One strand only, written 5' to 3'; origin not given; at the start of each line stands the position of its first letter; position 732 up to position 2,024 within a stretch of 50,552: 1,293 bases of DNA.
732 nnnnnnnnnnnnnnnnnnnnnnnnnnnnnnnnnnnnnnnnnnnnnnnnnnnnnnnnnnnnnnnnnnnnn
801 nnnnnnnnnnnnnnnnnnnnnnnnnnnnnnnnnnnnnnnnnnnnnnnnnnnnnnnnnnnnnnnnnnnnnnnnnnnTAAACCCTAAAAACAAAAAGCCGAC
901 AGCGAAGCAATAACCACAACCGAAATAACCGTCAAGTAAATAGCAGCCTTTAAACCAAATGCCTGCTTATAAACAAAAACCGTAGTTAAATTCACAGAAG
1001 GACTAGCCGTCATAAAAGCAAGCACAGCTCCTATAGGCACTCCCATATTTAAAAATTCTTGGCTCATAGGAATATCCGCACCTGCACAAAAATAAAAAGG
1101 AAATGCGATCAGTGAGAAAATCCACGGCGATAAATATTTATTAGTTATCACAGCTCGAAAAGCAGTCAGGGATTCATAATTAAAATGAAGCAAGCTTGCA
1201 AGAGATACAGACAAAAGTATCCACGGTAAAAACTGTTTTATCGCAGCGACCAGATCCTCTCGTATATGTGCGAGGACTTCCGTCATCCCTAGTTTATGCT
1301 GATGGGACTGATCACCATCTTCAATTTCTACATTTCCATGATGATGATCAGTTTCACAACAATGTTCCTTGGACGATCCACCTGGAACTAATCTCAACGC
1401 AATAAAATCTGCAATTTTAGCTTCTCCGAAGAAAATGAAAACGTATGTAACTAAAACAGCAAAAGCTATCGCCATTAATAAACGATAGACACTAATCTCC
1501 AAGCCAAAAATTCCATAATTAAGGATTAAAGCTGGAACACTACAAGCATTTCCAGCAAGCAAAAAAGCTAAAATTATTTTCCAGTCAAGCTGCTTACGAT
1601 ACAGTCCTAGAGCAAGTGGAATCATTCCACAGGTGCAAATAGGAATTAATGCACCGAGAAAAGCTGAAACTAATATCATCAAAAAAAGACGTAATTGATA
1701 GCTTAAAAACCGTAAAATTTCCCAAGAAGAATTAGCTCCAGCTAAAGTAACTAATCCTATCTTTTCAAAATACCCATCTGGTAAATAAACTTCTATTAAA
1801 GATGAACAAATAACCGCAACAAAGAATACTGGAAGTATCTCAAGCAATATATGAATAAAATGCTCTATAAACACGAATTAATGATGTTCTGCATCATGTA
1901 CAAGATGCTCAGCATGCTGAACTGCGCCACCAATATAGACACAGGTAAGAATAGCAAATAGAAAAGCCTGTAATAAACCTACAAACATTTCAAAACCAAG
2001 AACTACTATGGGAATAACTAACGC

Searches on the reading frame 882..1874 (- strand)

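Call 16: search_protein_families(library=ncbifam, proteins=[window:882-1874:-])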
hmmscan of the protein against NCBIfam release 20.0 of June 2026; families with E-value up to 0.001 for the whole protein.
window:882-1874:- (330 aa): 2 families
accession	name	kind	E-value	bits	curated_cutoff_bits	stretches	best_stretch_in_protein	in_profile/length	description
NF033936.1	CuZnOut_SO0444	equivalog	1.2e-30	106.8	300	1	66-323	42-304/351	SO_0444 family Cu/Zn efflux transporter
NF040736.1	efflux_SaoE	equivalog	5.9e-17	62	325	2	67-166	53-142/352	efflux transporter SaoE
